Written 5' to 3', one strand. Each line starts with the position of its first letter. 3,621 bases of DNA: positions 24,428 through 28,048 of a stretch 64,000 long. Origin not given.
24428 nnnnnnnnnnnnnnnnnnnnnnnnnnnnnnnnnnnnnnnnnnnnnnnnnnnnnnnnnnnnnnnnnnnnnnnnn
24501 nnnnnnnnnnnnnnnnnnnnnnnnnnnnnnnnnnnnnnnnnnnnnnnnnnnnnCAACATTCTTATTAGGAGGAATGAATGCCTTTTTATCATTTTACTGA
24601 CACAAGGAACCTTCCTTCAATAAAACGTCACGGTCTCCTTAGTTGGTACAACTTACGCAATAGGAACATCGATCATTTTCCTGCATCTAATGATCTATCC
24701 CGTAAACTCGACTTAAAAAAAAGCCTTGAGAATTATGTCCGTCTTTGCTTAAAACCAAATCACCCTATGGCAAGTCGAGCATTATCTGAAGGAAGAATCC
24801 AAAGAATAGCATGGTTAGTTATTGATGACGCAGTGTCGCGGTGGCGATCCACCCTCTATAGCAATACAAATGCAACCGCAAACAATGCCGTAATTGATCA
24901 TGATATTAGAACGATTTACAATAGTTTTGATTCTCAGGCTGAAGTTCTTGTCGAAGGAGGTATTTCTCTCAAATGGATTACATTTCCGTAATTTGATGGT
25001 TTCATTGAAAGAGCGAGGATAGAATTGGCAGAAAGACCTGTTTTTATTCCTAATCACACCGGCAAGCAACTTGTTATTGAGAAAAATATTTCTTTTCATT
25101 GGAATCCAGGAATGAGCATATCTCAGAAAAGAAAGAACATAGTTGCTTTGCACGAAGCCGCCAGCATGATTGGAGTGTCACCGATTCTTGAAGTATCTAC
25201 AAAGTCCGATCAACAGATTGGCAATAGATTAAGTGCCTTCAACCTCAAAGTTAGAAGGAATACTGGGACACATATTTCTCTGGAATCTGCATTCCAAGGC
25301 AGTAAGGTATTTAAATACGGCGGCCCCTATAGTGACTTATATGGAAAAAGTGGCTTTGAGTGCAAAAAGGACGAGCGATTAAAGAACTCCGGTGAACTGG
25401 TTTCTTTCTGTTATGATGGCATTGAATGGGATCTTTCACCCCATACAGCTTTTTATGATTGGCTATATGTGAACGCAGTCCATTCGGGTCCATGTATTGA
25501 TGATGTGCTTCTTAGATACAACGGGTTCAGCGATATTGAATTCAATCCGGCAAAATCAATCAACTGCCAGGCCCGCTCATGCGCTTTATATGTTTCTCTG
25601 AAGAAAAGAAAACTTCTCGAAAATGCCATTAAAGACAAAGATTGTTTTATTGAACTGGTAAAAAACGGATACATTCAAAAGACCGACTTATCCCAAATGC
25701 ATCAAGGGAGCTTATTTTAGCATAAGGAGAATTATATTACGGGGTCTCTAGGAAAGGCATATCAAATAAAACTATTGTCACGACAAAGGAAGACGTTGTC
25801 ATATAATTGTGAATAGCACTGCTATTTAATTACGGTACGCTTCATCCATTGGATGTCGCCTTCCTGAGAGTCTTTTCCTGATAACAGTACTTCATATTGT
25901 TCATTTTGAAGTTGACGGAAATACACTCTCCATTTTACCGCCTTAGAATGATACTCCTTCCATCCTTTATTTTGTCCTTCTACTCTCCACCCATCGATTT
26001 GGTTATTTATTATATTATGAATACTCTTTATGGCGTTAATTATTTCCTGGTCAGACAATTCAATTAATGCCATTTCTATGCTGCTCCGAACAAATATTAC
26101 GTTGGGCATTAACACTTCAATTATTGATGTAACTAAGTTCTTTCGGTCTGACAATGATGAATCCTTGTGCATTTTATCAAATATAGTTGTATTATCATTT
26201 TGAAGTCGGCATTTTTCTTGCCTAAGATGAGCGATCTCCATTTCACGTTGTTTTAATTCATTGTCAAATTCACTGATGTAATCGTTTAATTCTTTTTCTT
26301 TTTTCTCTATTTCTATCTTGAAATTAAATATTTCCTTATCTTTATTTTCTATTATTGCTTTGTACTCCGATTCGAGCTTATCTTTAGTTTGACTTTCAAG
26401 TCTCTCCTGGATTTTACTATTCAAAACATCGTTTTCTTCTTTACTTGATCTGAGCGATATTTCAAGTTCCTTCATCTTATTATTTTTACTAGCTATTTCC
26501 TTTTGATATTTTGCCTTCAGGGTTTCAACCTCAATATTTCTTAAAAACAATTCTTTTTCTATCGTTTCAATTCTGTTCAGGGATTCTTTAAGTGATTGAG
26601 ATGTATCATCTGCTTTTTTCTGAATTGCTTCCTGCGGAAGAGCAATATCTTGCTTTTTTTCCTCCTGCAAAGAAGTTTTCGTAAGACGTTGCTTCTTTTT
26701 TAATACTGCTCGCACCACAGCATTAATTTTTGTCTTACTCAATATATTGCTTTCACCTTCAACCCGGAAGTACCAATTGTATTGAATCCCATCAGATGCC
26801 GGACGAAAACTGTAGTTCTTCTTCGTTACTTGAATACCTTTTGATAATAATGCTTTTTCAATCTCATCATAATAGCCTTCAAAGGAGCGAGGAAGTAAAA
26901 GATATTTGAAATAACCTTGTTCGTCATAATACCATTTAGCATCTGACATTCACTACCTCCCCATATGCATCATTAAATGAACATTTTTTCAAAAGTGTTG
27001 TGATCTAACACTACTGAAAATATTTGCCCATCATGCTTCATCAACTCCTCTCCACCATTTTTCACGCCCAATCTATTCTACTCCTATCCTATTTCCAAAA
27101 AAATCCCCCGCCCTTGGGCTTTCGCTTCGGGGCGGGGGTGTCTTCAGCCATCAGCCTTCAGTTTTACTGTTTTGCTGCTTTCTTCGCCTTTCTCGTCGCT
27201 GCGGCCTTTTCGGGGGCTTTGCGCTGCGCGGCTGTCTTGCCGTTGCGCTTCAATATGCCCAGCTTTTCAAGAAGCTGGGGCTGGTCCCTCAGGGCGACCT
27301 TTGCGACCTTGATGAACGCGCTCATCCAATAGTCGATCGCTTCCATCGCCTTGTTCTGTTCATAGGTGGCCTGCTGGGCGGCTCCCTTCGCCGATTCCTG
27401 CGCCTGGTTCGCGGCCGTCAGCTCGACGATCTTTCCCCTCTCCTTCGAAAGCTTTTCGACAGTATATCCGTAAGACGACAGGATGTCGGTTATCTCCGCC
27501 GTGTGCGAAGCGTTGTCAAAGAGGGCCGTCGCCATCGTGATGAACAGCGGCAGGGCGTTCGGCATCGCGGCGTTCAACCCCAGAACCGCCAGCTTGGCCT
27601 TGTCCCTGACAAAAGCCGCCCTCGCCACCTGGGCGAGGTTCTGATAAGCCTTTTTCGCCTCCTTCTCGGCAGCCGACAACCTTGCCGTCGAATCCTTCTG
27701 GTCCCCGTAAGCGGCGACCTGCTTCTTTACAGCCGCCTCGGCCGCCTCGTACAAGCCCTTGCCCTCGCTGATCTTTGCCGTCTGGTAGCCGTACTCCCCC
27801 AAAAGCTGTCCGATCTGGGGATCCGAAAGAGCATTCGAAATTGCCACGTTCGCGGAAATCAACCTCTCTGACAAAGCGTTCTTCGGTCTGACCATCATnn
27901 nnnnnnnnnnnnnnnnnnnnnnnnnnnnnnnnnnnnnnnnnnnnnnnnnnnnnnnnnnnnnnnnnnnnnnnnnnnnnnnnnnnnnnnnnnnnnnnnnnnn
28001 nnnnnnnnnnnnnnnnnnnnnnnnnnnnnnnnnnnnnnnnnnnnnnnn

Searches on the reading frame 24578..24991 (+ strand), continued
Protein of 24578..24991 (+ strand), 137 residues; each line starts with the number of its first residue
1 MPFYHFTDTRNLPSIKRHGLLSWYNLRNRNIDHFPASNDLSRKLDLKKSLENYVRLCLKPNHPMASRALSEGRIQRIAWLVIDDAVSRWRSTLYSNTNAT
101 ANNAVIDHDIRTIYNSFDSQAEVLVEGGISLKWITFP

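Call 55: find_encoding_contigs(protein=window:24578-24991:+, flank=5000, max_places=3)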
Protein window:24578-24991:+ (137 aa): 1 contig read that carries it; 1 place shown.
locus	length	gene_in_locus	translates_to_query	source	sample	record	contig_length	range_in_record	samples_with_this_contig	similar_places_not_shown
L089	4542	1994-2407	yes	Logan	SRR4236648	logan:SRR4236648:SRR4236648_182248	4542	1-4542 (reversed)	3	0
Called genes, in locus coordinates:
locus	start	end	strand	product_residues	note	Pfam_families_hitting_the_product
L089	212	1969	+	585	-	PF13365:Trypsin_2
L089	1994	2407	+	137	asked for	PF14487:DarT, PF22531:DUF7002 (weak)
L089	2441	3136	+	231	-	PF22397:NADAR-DarT1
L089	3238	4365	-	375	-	-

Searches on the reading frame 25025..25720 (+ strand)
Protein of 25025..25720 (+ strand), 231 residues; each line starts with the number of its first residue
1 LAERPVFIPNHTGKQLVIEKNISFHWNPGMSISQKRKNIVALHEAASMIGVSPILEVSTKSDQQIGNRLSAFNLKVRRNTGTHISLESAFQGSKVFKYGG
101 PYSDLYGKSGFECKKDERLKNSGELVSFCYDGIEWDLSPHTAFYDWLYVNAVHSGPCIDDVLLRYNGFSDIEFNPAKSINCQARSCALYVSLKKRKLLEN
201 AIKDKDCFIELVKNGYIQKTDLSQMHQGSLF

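Call 3: search_protein_families(library=pfam, proteins=[window:25025-25720:+], max_evalue=1)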
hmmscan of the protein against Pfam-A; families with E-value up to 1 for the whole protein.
window:25025-25720:+ (231 aa): 1 family
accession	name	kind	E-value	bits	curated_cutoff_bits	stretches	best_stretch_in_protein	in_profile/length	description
PF22397.2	NADAR-DarT1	-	4.6e-88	294.6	27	1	2-212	1-212/212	DarT1-associated NADAR antitoxin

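Call 4: search_protein_families(library=padloc, proteins=[window:25025-25720:+], max_evalue=1)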
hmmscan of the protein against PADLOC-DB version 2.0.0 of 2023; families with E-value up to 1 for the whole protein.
window:25025-25720:+ (231 aa): 0 families

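Call 5: search_protein_families(library=ncbifam, proteins=[window:25025-25720:+], max_evalue=1)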
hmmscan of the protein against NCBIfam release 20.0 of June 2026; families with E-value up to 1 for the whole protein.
window:25025-25720:+ (231 aa): 0 families

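Call 6: search_solved_structures(query=window:25025-25720:+, max_evalue=1, show_alignments=2)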
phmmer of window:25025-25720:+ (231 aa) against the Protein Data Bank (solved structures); distinct sequences matched with E-value up to 1: 1.
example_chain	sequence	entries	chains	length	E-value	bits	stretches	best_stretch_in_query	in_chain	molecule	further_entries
8bat_A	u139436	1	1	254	5.1e-65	222.5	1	1-229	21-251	Geobacter lovleyi NADAR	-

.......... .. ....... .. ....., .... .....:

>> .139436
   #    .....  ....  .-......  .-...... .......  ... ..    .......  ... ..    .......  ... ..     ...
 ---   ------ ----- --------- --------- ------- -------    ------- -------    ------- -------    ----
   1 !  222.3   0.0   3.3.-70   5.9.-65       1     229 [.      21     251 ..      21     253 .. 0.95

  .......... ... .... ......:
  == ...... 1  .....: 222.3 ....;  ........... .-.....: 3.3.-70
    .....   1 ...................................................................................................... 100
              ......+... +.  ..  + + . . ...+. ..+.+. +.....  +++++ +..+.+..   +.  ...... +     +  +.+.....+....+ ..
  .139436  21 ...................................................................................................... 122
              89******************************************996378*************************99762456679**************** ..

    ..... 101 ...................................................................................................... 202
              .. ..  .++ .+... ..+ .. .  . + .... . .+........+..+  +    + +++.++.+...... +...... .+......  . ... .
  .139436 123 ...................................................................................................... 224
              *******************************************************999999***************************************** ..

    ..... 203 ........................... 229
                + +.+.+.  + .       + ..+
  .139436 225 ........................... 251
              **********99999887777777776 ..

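Call 13: find_related_loci(query=window:25025-25720:+, collection=genome_contigs, flank=4000)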
Query window:25025-25720:+ (231 aa) in genome_contigs; peptide patterns used: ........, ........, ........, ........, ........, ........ (x = any residue, [..] = any of these).
189 stretches matched a pattern; 130 encode a relative of the query (tblastn E <= 1e-3); the best 80 are kept; 80 distinct loci.
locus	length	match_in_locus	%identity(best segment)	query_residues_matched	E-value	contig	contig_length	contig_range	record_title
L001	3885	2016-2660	55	1-214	2e-75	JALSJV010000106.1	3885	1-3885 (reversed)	MAG: Acidimicrobiia bacterium isolate 354-166_metabat2_scaf2bin.111 354-166_scaffold_20800_c1, whole genome shotgun sequ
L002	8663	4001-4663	51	1-222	1e-72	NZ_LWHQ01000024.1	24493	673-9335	Methylobacterium platani strain PMB02 contig024, whole genome shotgun sequence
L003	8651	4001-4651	53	1-216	2e-71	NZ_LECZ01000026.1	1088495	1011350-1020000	Enterobacter genomosp. O strain GN03164 contig26, whole genome shotgun sequence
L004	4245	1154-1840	51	1-230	5e-71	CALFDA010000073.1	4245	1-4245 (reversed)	MAG: uncultured PS1 clade bacterium isolate N4_Bin_METABAT__120_1 genome assembly, contig: c_000005195931, whole genome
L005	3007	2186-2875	52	1-231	2e-71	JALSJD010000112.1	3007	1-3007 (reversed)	MAG: Cyclobacteriaceae bacterium isolate 354-166_metabat2_scaf2bin.071 354-166_scaffold_27896_c1, whole genome shotgun s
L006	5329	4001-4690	52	1-231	2e-70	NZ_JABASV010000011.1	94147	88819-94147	Vreelandella alkaliphila strain DSM 16354 NODE_11_length_94147_cov_142.091, whole genome shotgun sequence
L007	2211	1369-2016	52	1-216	6e-72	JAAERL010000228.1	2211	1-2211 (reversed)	MAG: Desulfobacteraceae bacterium isolate Nau_4 NauG_CONTIG677174, whole genome shotgun sequence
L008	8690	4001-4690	52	1-231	2e-70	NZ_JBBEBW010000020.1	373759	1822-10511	MAG: Marinobacter sp. isolate LejiaF_55_83 Lejia_F_32_length_373759_cov_50, whole genome shotgun sequence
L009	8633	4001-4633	56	1-212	3e-70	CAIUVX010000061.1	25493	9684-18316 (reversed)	MAG: uncultured Methylococcales bacterium isolate Kiruna_bin-09260 genome assembly, contig: bin-09260:061/210, whole gen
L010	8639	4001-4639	52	1-212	6e-69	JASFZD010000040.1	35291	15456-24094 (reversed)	MAG: Sulfurimonas sp. isolate MAY_MAG_00016 ALL_000000000767, whole genome shotgun sequence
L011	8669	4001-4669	48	1-231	1e-68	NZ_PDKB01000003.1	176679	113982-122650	Aliarcobacter vitoriensis strain CECT 9230 NODE_3_length_176679_cov_65.3778, whole genome shotgun sequence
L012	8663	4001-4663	53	1-218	9e-69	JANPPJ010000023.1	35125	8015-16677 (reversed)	MAG: Hyphomicrobiales bacterium isolate VAR_83_metabat_342 VAR_83_k141_3322552, whole genome shotgun sequence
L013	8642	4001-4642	51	1-214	4e-68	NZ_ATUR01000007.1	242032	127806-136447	Novosphingopyxis baekryungensis DSM 16222 G410DRAFT_scaffold00006.6_C, whole genome shotgun sequence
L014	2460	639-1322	47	1-228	4e-69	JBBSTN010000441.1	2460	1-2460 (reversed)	MAG: Gemmatimonadales bacterium isolate SVL2_sbin.21 SVL2_sbin.21_K_414255_L_2460_cov_11.0724, whole genome shotgun sequ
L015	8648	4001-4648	50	1-217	4e-65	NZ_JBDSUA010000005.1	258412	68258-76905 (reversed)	MAG: Devosia sp. isolate cluster1_bin.570 k127_11671208, whole genome shotgun sequence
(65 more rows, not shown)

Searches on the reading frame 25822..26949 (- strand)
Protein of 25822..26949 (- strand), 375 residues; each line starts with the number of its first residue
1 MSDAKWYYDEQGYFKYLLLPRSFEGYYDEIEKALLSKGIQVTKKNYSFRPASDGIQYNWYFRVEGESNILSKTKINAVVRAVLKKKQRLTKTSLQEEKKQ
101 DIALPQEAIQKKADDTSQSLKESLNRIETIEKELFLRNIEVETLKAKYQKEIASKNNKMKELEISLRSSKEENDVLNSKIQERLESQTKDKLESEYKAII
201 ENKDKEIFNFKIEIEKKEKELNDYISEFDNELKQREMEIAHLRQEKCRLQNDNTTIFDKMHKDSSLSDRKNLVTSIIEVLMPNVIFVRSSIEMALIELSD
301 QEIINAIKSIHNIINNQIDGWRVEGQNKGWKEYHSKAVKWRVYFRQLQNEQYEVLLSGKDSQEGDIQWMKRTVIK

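Call 3: search_protein_families(library=pfam, proteins=[window:25822-26949:-], max_evalue=1)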
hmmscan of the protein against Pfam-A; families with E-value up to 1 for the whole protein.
window:25822-26949:- (375 aa): 0 families

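Call 4: search_protein_families(library=padloc, proteins=[window:25822-26949:-], max_evalue=1)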
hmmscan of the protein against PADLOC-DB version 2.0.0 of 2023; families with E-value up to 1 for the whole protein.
window:25822-26949:- (375 aa): 0 families

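Call 5: search_protein_families(library=ncbifam, proteins=[window:25822-26949:-], max_evalue=1)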
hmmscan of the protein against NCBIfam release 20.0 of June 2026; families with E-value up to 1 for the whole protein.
window:25822-26949:- (375 aa): 4 families
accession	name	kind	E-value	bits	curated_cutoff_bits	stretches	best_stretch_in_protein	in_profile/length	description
TIGR02169.1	SMC_prok_A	equivalog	0.0014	16.4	729.4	1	80-336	738-995/1165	chromosome segregation protein SMC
NF033930.1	pneumo_PspA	exception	0.025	13.3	850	1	71-253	141-324/659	pneumococcal surface protein A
TIGR02558.1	HrpB2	equivalog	0.21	12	93.3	1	77-169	20-113/124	type III secretion protein HrpB2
NF045780.1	TrlF_fam_ATP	equivalog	0.39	9.3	350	1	73-315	519-787/944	TrlF family AAA-like ATPase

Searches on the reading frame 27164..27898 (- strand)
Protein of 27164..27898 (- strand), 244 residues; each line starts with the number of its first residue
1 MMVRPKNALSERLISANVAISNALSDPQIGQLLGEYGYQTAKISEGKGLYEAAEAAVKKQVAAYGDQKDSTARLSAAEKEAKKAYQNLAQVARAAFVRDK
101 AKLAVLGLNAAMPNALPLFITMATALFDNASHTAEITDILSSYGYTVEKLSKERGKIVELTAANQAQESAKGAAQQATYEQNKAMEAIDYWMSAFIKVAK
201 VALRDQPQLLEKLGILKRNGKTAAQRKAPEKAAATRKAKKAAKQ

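Call 3: search_protein_families(library=pfam, proteins=[window:27164-27898:-], max_evalue=1)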
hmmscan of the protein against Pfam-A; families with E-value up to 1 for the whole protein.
window:27164-27898:- (244 aa): 3 families
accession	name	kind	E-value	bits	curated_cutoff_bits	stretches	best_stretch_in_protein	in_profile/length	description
PF08660.17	Alg14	-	0.085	13.3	27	0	53-122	24-92/171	Oligosaccharide biosynthesis protein Alg14 like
PF12729.13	4HB_MCP_1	-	0.25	11.3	27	0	125-200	96-171/181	Four helix bundle sensory module for signal transduction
PF13550.12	Phage-tail_3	-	0.35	11.2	23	1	42-95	72-125/164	Putative phage tail protein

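Call 4: search_protein_families(library=padloc, proteins=[window:27164-27898:-], max_evalue=1)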
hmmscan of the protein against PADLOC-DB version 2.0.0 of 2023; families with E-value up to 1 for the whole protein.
window:27164-27898:- (244 aa): 0 families

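Call 5: search_protein_families(library=ncbifam, proteins=[window:27164-27898:-], max_evalue=1)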
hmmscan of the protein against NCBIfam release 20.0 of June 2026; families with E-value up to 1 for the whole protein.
window:27164-27898:- (244 aa): 1 family
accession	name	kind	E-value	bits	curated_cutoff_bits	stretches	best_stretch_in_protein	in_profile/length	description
NF052641.1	PQLLE_fam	subfamily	8.8e-53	179.1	80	1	7-215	3-211/211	PQLLE family protein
